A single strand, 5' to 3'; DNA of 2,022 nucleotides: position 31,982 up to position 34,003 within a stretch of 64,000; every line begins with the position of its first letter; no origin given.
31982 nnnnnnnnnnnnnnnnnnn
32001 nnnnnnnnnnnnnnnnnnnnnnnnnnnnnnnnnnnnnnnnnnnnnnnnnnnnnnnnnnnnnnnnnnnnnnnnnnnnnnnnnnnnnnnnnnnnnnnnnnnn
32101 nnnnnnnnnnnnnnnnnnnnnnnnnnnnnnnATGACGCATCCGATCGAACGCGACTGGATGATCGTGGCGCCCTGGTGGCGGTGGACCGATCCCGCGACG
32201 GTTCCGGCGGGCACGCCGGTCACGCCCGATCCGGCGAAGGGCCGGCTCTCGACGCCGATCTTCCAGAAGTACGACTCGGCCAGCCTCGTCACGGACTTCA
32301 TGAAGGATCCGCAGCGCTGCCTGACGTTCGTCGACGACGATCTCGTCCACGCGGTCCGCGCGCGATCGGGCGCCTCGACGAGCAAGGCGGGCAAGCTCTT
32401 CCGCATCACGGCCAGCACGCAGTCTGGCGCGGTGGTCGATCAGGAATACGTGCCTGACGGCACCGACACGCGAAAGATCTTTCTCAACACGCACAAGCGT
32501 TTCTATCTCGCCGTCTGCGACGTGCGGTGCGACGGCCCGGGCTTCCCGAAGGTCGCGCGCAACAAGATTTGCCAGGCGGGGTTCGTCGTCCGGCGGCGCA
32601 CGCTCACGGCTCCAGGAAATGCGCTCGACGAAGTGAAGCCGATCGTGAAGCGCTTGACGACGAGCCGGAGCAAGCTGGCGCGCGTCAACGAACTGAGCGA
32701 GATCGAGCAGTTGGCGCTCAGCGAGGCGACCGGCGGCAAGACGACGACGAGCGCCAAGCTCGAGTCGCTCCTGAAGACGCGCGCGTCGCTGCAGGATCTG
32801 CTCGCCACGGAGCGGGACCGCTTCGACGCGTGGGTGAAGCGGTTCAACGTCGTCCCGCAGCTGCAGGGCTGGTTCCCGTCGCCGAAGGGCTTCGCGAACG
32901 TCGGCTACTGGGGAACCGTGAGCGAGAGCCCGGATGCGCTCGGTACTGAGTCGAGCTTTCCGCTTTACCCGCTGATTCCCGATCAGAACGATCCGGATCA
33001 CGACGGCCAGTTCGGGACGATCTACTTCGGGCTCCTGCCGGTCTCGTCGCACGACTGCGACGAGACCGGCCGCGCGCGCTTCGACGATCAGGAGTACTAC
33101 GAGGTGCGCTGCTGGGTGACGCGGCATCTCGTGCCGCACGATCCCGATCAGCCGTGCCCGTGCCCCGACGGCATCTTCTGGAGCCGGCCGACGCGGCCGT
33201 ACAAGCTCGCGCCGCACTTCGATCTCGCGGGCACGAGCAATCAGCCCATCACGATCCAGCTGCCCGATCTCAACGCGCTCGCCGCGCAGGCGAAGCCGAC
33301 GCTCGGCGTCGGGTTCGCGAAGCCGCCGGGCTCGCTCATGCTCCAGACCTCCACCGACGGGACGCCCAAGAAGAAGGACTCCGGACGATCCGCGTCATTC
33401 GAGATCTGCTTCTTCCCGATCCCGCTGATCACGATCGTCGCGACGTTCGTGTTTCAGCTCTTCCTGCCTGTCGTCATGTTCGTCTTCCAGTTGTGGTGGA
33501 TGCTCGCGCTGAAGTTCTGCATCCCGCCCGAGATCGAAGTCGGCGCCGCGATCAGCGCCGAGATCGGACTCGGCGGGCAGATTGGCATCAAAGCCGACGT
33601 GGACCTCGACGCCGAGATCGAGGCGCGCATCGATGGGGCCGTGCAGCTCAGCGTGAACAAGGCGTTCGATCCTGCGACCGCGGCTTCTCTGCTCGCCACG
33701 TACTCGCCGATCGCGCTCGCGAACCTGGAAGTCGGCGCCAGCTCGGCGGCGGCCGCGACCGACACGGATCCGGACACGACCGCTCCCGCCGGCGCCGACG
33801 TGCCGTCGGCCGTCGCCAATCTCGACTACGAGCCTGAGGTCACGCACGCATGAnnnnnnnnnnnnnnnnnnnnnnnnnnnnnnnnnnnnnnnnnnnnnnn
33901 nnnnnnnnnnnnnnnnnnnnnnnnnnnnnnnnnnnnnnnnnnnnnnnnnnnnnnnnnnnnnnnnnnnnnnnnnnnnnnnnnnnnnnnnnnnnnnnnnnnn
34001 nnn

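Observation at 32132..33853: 573-aa Cys-motif protein with a hydrophobic hairpin sits where PAAR/Afp10 normally sits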

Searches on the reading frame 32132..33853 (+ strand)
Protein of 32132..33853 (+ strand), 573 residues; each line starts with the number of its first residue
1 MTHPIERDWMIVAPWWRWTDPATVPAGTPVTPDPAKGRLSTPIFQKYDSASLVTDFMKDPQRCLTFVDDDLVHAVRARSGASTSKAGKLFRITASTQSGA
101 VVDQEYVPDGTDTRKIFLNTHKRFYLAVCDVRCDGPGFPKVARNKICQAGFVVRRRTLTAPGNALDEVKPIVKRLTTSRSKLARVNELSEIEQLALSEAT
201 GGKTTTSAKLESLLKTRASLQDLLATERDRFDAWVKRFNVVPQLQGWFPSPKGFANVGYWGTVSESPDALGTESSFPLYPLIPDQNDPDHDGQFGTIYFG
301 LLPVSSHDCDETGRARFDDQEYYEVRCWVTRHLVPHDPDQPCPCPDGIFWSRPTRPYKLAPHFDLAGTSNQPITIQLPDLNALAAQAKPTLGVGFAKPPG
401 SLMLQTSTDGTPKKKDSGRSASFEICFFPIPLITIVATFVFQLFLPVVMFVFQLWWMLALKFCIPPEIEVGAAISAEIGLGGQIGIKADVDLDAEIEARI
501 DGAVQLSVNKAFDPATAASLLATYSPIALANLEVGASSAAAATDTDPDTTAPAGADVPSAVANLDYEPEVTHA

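Call 3: search_protein_families(library=pfam, proteins=[window:32132-33853:+], max_evalue=0.01)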
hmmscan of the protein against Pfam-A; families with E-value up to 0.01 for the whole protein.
window:32132-33853:+ (573 aa): 0 families

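Call 4: search_protein_families(library=ncbifam, proteins=[window:32132-33853:+], max_evalue=0.01)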
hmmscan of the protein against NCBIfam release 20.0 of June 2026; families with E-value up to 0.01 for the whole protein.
window:32132-33853:+ (573 aa): 0 families

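Call 5: find_homologous_proteins(query=window:32132-33850:+)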
Query window:32132-33850:+ (573 aa): 805 proteins with E <= 0.001 among 8000 candidates; the best 120 are listed.
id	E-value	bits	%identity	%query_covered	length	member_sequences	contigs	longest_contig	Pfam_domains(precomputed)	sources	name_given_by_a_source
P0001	0.0e+0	1324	100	100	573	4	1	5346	-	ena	-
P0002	0.0e+0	1064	80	100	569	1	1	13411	-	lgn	-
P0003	0.0e+0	1027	77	100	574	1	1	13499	-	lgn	-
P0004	4.1e-271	919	69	100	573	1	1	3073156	-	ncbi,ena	-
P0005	4.8e-269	912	68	100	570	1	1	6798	-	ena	-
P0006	1.4e-262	890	66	100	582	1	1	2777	-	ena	-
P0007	8.5e-259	878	66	100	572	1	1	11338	-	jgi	jgi:hypothetical protein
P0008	1.1e-256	871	65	100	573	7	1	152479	-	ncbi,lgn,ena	-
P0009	4.2e-256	869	66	100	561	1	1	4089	-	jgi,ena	-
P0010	8.1e-256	868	67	98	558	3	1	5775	-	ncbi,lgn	-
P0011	8.2e-256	868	67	100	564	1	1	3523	-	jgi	jgi:hypothetical protein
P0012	3.2e-254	863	66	100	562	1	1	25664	-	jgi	jgi:hypothetical protein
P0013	9.4e-254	861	64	100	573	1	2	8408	-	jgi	-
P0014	3.1e-253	860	65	98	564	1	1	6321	-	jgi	jgi:hypothetical protein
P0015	4.6e-253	859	64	100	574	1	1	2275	-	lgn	-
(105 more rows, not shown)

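Call 6: search_solved_structures(query=window:32132-33850:+, max_evalue=10)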
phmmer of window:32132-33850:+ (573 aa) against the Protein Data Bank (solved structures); distinct sequences matched with E-value up to 10: 1.
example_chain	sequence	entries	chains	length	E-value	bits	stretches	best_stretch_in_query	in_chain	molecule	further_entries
8qqj_J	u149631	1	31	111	1.1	10.8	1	476-557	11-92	Type IV narrow pilus major component PilA5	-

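Call 17: find_related_loci(query=A1, collection=genome_contigs, flank=10000)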
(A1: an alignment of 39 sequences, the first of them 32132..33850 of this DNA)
Query A1 (573 aa) in genome_contigs; peptide patterns used: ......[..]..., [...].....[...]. (x = any residue, [..] = any of these).
229 stretches matched a pattern; 100 encode a relative of the query (tblastn E <= 1e-3); the best 80 are kept; 80 distinct loci.
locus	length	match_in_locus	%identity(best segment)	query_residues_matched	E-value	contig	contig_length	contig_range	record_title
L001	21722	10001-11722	69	1-573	0e+0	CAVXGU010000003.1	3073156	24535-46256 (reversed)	MAG: uncultured Acidobacteriota bacterium isolate MFD02416.bin.1.281 genome assembly, contig: contig_24457, whole genome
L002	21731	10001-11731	64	1-573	0e+0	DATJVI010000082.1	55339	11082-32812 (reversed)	MAG TPA_asm: Burkholderiales bacterium isolate SMAG_U15069 k141_798233, whole genome shotgun sequence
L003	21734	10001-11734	63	1-572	0e+0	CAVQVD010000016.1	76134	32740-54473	MAG: uncultured delta proteobacterium isolate MFD10064.bin.1.75 genome assembly, contig: contig_4237, whole genome shotg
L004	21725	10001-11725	64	1-573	0e+0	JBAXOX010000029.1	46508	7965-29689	MAG: Acidobacteriota bacterium isolate ELA516 MAG516_29, whole genome shotgun sequence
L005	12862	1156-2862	63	1-573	0e+0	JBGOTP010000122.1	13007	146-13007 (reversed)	MAG: Vicinamibacteria bacterium isolate OBJ_0618_7090110_16 k141_2175824_length_13007_cov_16.5639, whole genome shotgun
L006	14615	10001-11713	57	1-573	0e+0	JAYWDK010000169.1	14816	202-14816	MAG: Betaproteobacteria bacterium isolate GL95_UP_metabat_143 GL95_UP_metabat_143_168, whole genome shotgun sequence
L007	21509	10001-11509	47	7-570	1e-160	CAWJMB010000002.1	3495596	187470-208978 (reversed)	MAG: uncultured Gemmatimonadaceae bacterium isolate MFD02581.bin.2.2 genome assembly, contig: contig_31, whole genome sh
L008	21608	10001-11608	48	9-546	7e-164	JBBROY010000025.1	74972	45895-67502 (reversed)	MAG: Gemmatimonadales bacterium isolate La1_metabat2.359 LA1C_B2.359_k141_2006955L_74972_cov_19.2063, whole genome shotg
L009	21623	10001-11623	45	9-572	3e-154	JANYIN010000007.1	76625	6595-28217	MAG: Gemmatimonadaceae bacterium isolate GL140_2_metabinner_76 GL140_2_k141_2588315, whole genome shotgun sequence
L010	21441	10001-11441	48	3-478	7e-133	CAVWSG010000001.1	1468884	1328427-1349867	MAG: uncultured delta proteobacterium isolate MFD05442.bin.2.332 genome assembly, contig: contig_1653, whole genome shot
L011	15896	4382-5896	39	9-570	1e-112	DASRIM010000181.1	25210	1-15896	MAG TPA_asm: Pyrinomonadaceae bacterium isolate SMAG_U10110 k141_585060, whole genome shotgun sequence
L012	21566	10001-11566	39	9-570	9e-113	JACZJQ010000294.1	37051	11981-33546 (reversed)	MAG: Bryobacteraceae bacterium isolate MAG23 acidobacteriales_1_contig_1235096, whole genome shotgun sequence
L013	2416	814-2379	40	9-570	3e-118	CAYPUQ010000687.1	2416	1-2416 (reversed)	MAG TPA_asm: uncultured Solibacteraceae bacterium isolate SRP217488_co1_14 genome assembly, contig: NODE_70674_length_24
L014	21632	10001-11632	40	6-571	2e-110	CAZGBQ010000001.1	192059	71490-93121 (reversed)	MAG TPA_asm: uncultured Acidobacteriaceae bacterium isolate binchicken_co185_171 genome assembly, contig: NODE_77_length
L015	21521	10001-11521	38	2-570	1e-108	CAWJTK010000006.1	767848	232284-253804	MAG: Terriglobia bacterium isolate MFD04463.bin.2.156 genome assembly, contig: contig_36542, whole genome shotgun sequen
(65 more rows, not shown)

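Call 20: predict_structure(alignment_id=A1)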
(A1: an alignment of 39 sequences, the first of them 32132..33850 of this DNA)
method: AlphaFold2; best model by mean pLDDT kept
length: 573 residues; sequences in the alignment: 39
mean_pLDDT: 70.6   pTM: 0.62
mean pLDDT of the five models: 70.6, 69.1, 68.6, 64.6, 61.6
residues with pLDDT >= 90: 86; 70-90: 269; 50-70: 98; < 50: 120
segments of 3 or more residues with pLDDT < 50: 1-4, 369-398, 406-408, 410-417, 422-435, 452-472, 479-493, 544-546, 549-561
pLDDT, mean of each block of 10 residues (from residue 1): 59 90 82 86 89 90 86 73 78 76 76 80 87 85 87 84 75 74 69 71 69 78 82 82 89 89 89 93 87 90 81 85 93 71 76 91 61 36 38 44 50 47 43 49 53 46 37 49 27 51 73 75 77 56 50 44 74 82
secondary structure, 60 per line:
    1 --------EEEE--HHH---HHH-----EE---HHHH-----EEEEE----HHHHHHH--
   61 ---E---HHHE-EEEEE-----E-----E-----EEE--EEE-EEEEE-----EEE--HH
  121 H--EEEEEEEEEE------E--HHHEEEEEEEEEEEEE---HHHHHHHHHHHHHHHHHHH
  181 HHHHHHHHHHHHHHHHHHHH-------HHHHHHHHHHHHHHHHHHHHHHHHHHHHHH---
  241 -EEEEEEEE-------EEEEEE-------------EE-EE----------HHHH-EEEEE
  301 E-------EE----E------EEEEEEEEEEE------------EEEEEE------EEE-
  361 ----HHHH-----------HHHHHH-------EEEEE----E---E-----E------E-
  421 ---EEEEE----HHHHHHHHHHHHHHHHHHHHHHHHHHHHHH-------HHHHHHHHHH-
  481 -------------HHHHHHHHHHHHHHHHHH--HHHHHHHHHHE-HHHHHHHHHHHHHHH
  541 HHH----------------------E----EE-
elements in order: E9-12 H34-37 E43-47 H52-58 E73-77 E95-97 E100-102 E104-108 E114-116 E124-133 E146-158 H162-200 H208-237 E242-249 E257-262 H291-294 E296-301 E322-332 E345-350 E357-359 H365-368 H380-385 E393-397 E424-428 H433-462 H470-479 H494-511 H514-523 H526-543

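Call 24: fold_search(model_id=the predicted structure, library=pdb)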
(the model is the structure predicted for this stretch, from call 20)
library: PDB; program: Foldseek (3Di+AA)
matches with E <= 10: 382; with E <= 0.001: 0
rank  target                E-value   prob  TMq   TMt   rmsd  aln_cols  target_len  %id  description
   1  9qgy_G                2.7e-02  0.30  0.11  0.17  30.6       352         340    9  Structure of the YbjP lipoprotein bound to the MacAB-TolC tripartite efflux pump (released 2026-03-25)
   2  4dk0                  4.1e-02  0.82  0.12  0.21  18.3       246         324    8  Crystal structure of MacA from Actinobacillus actinomycetemcomitans (released 2012-03-07)
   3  3fpp_A                4.4e-02  0.35  0.11  0.22  18.8       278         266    9  Crystal structure of E.coli MacA (released 2009-04-28)
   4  3fpp_B                4.6e-02  0.28  0.11  0.21  20.9       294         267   10  Crystal structure of E.coli MacA (released 2009-04-28)
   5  9tg4_F                6.1e-02  0.13  0.09  0.14  26.5       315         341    9  Structure of the YbjP lipoprotein bound to the AcrABZ-TolC efflux pump (released 2026-04-08)
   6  9tg4_G                6.5e-02  0.12  0.09  0.13  26.0       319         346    8  Structure of the YbjP lipoprotein bound to the AcrABZ-TolC efflux pump (released 2026-04-08)
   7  9tg4_E                6.8e-02  0.14  0.09  0.14  26.8       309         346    8  Structure of the YbjP lipoprotein bound to the AcrABZ-TolC efflux pump (released 2026-04-08)
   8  9tg4_D                7.2e-02  0.23  0.10  0.14  16.5       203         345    9  Structure of the YbjP lipoprotein bound to the AcrABZ-TolC efflux pump (released 2026-04-08)
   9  9v53_A1               7.6e-02  0.16  0.10  0.15  28.1       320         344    8  Structure of TolC, YbjP, and AcrABZ complex (released 2025-11-05)
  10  5nik_D                8.1e-02  0.15  0.10  0.15  27.8       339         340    8  Structure of the MacAB-TolC ABC-type tripartite multidrug efflux pump (released 2017-05-24)
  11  9j3d_D                9.0e-02  0.33  0.12  0.21  28.8       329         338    8  Cryo-EM structure of TMexCD1-TOprJ1 (released 2025-08-13)
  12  9tg4_H                9.5e-02  0.25  0.10  0.14  16.6       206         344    9  Structure of the YbjP lipoprotein bound to the AcrABZ-TolC efflux pump (released 2026-04-08)
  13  4dk1_A                1.1e-01  0.54  0.11  0.22  16.6       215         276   10  Crystal Structure of MacA-MexA chimeric protein, containing the Pseudomonas aeruginosa MexA alpha-hairpin domain. (released 2012-03-07)
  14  8f90_A                1.3e-01  0.14  0.11  0.29  19.2       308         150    7  Intramolecular ester bond-containing repeat domain 2 from Suipraoptans intestinalis adhesin (released 2024-06-19)
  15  6ta5_D                1.5e-01  0.15  0.10  0.16  24.6       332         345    9  OprM-MexA complex from the MexAB-OprM Pseudomonas aeruginosa whole assembly reconstituted in nanodiscs (released 2020-09-16)
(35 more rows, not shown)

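Call 25: search_protein_families(library=phrogs, proteins=[window:32132-33850:+], max_evalue=0.1)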
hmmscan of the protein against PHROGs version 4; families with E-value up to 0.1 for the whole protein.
window:32132-33850:+ (573 aa): 0 families

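Call 26: search_protein_representatives(alignment_id=A1)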
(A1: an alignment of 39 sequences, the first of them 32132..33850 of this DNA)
Query: 39 sequences, 560 profile positions. Proteins with E-value up to 0.001 (for the whole library): 1111; up to 1e-10: 665; up to 1e-30: 231. The best 150 are listed.
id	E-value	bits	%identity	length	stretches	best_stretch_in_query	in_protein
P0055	3.2e-254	861.3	-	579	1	1-560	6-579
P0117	8.9e-241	816.9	-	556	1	3-560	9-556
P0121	2.2e-206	703.4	-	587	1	2-560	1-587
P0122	4.3e-196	669.4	-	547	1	5-558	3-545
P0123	4.6e-165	567.0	-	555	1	5-558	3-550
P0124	9.6e-165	565.9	-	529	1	5-560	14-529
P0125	4.6e-163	560.4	-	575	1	6-558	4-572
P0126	1.0e-156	539.4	-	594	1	5-558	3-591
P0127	1.0e-153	529.5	-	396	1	1-365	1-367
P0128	1.1e-148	512.9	-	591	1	6-559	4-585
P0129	5.0e-147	507.4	-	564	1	4-555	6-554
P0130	7.1e-146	503.6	-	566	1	6-558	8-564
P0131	7.4e-146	503.6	-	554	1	5-557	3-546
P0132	1.1e-145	503.0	-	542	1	5-558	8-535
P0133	1.3e-143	496.2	-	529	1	6-557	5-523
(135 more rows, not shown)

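Call 35: fold_search(model_id=the predicted structure, library=viral)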
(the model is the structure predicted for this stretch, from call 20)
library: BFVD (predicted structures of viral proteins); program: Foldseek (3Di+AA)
matches with E <= 10: 397; with E <= 0.001: 1
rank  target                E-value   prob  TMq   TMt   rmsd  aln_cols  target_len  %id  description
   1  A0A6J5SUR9            9.3e-04  0.30  0.11  0.06  50.0       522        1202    9  Uncharacterized protein [uncultured Caudovirales phage]
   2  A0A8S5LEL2            1.4e-03  0.23  0.11  0.07  35.4       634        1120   10  Uncharacterized protein [Myoviridae sp. ctBDS4]
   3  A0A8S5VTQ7            2.4e-03  0.21  0.10  0.06  35.3       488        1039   10  Uncharacterized protein [Ackermannviridae sp.]
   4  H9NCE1                5.8e-03  0.51  0.13  0.08  26.3       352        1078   11  (no name in the UniProt tables at hand)
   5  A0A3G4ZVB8            1.1e-01  0.06  0.08  0.11  22.1       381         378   12  Uncharacterized protein [Dasosvirus sp.]
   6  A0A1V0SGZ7            2.4e-01  0.08  0.10  0.08  30.5       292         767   12  Collagen triple helix repeat containing protein [Hokovirus HKV1]
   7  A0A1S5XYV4            2.8e-01  0.09  0.08  0.18  22.2       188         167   14  (no name in the UniProt tables at hand)
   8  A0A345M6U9            3.0e-01  0.38  0.12  0.17   7.0       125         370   13  (no name in the UniProt tables at hand)
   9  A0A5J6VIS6            3.4e-01  0.14  0.13  0.09  43.7       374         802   12  Uncharacterized protein [Megaviridae environmental sample]
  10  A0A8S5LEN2            5.2e-01  0.07  0.07  0.07  12.3       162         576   14  Capsid assembly protein [Myoviridae sp. ctBDS4]
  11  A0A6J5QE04            5.5e-01  0.05  0.11  0.06  35.0       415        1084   14  Caudovirus, tape measure, N-terminal [uncultured Caudovirales phage]
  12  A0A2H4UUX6            5.9e-01  0.08  0.10  0.09  23.7       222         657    9  Cas12f1-like TNB domain-containing protein [Bodo saltans virus]
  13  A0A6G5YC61            6.2e-01  0.85  0.12  0.55   5.6        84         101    8  (no name in the UniProt tables at hand)
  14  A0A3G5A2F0            6.2e-01  0.04  0.09  0.06  34.4       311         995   14  Uncharacterized protein [Gaeavirus sp.]
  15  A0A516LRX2            6.5e-01  0.08  0.09  0.24  11.8       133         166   10  (no name in the UniProt tables at hand)
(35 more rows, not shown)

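Call 48: search_protein_families(library=pfam, alignment_id=A1, max_evalue=10)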
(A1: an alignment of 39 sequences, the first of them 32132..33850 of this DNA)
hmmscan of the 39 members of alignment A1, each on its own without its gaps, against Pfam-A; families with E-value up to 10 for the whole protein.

A. member 1, window:32132-33850:+ (573 aa): 0 families

B. families by the number of members that match (of 39 scanned): 7 families
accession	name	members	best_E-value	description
PF11796.13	DUF3323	1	0.0024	Protein of unknown function N-terminus (DUF3323)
PF07449.17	HyaE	1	0.027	Hydrogenase-1 expression protein HyaE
PF24180.1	Avr2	1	0.11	Effector protein Avr2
PF05642.16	Sporozoite_P67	1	0.19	Sporozoite P67 surface antigen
PF15688.10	NRIP1_repr_2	1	0.25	Nuclear receptor-interacting protein 1 repression 2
PF00862.26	GT-B_Sucrose_synth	1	0.38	Sucrose synthase first GT-B domain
PF18906.5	Phage_tube_2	1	2.8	Phage tail tube protein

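Call 49: search_solved_structures(query=A1, max_evalue=10)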
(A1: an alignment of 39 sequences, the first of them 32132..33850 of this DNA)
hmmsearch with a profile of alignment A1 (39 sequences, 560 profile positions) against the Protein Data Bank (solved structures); distinct sequences matched with E-value up to 10: 7.
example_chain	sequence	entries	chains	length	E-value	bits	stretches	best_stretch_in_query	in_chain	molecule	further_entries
6wlz_J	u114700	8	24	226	0.95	11.3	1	175-237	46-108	V-type proton ATPase subunit E 1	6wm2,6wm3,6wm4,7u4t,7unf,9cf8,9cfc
6xbw_I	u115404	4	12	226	1.2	11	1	175-237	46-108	V-type proton ATPase subunit E 1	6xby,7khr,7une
13hr_I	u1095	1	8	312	3.2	9.5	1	160-233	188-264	Mce/MlaD domain-containing protein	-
9bra_8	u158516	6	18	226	4.1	9.2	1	175-237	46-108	V-type proton ATPase subunit E 1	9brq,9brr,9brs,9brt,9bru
6fkf_b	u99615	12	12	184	5.1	8.9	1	165-249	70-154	ATP synthase subunit b, chloroplastic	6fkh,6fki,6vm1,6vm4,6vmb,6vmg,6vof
6vq6_I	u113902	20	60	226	5.2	8.9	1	175-237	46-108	V-type proton ATPase subunit E 1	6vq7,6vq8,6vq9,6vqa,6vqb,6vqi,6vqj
7u8o_I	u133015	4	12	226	8.1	8.2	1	175-237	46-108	V-type proton ATPase subunit E 1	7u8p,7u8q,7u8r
